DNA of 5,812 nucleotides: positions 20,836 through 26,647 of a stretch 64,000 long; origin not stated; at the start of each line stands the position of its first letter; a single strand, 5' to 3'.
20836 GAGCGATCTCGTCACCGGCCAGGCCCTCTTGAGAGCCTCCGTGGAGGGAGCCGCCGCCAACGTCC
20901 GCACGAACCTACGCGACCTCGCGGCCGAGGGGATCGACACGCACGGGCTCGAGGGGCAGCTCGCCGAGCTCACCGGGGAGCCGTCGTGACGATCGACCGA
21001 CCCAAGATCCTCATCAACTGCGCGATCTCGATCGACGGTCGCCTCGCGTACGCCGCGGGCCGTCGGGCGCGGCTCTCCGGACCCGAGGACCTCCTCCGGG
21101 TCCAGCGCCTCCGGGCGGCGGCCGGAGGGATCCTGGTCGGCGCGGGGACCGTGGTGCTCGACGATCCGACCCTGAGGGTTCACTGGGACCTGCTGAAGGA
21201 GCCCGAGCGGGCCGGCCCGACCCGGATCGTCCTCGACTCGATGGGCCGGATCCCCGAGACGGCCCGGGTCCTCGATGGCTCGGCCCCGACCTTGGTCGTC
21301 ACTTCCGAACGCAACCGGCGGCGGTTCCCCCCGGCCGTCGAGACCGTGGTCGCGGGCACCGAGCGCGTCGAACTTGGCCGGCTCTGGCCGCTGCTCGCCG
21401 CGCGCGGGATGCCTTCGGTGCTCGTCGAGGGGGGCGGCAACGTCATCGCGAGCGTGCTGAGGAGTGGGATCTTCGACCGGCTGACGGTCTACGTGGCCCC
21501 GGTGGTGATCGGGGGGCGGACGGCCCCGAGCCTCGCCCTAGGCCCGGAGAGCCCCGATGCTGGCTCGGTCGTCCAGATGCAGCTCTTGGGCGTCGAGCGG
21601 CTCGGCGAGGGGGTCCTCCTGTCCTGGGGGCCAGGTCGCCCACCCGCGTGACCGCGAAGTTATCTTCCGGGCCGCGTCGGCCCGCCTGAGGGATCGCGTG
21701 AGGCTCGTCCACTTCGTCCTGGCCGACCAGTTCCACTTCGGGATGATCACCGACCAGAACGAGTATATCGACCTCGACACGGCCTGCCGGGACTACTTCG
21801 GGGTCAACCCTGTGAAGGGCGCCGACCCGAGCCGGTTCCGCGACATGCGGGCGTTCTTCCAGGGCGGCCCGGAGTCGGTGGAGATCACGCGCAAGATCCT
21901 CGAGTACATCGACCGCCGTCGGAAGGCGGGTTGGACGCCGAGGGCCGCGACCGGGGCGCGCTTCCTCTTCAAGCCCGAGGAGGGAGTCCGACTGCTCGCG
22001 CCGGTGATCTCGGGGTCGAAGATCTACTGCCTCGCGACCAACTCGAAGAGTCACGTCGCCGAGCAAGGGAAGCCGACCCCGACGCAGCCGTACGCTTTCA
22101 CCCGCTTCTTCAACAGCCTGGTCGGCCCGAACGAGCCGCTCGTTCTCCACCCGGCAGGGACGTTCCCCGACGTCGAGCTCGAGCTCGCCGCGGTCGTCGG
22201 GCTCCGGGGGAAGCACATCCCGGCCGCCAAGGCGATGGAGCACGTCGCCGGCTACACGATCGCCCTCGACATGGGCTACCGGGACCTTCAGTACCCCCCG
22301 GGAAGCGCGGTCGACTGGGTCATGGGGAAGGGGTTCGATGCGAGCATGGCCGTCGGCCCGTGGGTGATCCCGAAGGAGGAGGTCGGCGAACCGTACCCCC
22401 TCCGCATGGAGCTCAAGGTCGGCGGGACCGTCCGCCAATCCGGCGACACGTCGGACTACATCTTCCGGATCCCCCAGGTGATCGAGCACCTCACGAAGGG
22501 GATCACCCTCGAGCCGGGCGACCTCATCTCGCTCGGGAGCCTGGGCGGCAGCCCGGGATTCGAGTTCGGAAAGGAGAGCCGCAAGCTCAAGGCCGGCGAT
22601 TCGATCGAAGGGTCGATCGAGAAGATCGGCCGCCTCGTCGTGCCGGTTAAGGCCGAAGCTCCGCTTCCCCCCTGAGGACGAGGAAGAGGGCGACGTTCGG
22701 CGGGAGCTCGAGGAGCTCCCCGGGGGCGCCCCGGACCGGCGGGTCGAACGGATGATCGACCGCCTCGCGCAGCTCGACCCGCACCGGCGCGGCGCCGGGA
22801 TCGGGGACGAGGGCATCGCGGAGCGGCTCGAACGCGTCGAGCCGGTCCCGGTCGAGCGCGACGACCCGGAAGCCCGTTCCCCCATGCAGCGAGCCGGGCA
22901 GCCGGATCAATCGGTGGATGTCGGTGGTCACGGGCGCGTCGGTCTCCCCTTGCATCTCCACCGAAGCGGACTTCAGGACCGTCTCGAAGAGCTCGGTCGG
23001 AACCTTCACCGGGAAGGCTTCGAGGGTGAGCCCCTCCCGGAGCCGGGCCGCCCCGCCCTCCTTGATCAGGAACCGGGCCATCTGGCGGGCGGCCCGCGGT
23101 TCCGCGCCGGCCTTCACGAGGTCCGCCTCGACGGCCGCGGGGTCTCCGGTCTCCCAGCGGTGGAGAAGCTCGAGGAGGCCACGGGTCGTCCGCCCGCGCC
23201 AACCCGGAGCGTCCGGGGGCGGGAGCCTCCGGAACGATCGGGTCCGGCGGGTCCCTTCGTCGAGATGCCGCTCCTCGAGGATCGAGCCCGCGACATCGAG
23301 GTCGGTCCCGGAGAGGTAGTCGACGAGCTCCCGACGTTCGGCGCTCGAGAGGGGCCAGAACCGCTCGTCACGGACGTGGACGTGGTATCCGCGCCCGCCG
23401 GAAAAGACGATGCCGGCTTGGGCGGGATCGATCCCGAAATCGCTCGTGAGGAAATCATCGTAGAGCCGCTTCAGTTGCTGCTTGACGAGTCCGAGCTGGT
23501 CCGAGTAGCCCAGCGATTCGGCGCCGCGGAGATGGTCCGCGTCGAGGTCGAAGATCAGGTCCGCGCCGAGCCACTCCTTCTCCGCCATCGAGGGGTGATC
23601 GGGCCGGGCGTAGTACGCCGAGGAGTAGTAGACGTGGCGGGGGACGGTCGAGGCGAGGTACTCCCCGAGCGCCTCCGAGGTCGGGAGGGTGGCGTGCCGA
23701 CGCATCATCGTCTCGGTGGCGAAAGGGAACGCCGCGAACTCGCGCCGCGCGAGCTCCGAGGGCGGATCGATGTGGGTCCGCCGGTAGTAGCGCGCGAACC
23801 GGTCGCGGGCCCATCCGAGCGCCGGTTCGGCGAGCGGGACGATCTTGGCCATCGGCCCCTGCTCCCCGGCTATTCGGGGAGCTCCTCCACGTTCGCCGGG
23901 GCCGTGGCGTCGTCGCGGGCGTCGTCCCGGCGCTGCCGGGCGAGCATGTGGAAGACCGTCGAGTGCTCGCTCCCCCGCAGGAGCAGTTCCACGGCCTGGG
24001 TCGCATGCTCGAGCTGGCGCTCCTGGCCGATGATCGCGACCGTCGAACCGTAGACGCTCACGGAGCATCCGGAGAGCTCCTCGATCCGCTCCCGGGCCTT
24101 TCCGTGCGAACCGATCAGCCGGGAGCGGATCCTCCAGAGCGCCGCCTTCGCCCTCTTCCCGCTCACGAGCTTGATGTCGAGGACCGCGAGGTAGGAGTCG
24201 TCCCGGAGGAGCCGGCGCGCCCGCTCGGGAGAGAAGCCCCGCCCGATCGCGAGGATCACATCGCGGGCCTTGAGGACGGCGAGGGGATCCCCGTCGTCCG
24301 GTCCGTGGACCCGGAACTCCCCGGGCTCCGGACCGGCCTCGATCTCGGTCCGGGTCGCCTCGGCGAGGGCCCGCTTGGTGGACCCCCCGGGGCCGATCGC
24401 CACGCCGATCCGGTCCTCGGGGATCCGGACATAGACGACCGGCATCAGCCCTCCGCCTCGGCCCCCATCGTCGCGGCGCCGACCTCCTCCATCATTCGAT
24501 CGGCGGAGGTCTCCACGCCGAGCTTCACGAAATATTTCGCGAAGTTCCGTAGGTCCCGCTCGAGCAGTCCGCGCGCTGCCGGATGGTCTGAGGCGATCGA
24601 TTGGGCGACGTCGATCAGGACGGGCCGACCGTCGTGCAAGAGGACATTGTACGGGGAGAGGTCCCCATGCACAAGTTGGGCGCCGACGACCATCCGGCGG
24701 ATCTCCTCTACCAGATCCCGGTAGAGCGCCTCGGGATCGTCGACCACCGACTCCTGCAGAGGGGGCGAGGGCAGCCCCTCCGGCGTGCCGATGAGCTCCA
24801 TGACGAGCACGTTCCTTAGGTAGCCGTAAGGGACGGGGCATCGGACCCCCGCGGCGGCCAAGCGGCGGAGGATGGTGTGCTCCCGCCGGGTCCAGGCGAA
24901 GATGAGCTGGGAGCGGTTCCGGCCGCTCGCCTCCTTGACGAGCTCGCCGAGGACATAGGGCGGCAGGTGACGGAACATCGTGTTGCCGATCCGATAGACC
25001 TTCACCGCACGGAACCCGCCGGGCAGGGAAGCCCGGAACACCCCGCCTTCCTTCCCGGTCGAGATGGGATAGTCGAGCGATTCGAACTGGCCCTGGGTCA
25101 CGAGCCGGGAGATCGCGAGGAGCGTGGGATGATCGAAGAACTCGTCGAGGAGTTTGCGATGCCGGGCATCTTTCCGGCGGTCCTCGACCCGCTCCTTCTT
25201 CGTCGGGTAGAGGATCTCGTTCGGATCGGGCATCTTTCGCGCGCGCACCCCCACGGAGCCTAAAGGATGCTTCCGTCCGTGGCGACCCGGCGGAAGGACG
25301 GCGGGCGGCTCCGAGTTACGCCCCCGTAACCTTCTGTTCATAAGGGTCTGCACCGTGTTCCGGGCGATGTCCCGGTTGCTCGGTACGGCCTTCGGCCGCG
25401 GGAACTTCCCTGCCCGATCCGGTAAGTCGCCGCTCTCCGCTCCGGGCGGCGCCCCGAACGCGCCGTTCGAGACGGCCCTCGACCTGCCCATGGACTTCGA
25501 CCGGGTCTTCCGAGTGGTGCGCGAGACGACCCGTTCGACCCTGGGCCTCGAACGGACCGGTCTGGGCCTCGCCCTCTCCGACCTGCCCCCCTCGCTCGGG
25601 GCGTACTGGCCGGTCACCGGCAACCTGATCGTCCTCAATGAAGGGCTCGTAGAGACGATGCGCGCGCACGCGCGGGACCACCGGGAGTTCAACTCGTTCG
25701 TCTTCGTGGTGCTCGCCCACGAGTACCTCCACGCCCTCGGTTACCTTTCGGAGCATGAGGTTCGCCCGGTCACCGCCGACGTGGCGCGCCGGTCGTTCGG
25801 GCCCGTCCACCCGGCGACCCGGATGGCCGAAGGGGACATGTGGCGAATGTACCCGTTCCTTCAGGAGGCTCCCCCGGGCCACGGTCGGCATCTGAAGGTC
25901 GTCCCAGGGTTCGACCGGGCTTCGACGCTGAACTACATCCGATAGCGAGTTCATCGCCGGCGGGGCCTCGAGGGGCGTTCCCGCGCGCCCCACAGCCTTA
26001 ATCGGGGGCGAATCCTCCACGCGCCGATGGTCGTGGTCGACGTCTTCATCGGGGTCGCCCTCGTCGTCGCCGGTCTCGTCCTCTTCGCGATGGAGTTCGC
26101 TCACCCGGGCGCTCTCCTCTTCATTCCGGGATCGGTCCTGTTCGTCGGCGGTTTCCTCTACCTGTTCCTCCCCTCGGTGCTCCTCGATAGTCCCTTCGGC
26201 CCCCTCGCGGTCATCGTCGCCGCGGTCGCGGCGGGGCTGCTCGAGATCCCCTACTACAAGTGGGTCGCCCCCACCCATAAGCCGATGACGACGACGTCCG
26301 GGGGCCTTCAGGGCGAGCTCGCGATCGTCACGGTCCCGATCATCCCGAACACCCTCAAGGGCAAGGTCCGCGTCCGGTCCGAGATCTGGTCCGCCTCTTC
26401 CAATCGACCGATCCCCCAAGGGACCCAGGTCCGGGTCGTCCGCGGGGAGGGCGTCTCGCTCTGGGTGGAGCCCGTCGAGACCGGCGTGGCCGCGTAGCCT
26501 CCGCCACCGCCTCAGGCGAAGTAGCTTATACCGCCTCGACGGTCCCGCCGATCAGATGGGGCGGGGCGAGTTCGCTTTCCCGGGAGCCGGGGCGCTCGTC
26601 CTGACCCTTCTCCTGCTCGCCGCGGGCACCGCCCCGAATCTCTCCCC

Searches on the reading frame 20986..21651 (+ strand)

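Call 100: search_protein_families(library=pfam, proteins=[window:20986-21651:+], max_evalue=0.001)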
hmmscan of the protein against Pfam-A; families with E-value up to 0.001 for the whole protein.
window:20986-21651:+ (221 aa): 1 family
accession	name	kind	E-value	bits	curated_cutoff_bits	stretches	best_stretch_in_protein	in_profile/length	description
PF01872.23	RibD_C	-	1.9e-46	158.8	24.1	1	6-212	1-197/197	RibD C-terminal domain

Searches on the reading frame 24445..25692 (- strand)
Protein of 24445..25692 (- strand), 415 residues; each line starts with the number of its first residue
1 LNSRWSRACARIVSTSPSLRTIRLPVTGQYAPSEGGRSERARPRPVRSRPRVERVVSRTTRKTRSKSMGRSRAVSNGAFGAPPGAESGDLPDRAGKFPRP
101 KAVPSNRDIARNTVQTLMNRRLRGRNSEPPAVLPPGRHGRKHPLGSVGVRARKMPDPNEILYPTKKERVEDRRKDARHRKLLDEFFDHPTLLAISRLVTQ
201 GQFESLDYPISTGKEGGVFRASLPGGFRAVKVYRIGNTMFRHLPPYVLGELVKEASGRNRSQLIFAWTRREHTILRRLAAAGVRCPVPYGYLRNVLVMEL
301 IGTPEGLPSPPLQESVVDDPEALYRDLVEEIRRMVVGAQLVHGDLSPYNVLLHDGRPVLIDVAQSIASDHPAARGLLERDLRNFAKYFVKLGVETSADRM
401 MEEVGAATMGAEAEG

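Call 100: search_protein_families(library=pfam, proteins=[window:24445-25692:-], max_evalue=0.001)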
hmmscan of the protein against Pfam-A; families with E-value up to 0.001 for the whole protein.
window:24445-25692:- (415 aa): 3 families
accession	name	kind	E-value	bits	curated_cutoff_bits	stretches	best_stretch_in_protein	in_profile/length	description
PF01163.29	RIO1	-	9.4e-47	159.5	22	1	219-395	3-181/187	RIO domain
PF19974.5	TCAD9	-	4.8e-06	26.4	40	1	314-364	274-323/429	Ternary complex associated domain 9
PF01636.29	APH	-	1.3e-05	25.6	23.2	0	325-361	152-193/239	Phosphotransferase enzyme family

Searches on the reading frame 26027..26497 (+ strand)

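Call 100: search_protein_families(library=pfam, proteins=[window:26027-26497:+], max_evalue=0.001)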
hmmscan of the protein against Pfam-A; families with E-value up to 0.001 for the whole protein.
window:26027-26497:+ (156 aa): 1 family
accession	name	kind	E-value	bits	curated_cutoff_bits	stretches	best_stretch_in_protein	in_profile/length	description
PF01957.25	NfeD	-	1.6e-12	47.8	29.1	1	94-149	4-57/57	NfeD-like C-terminal, partner-binding domain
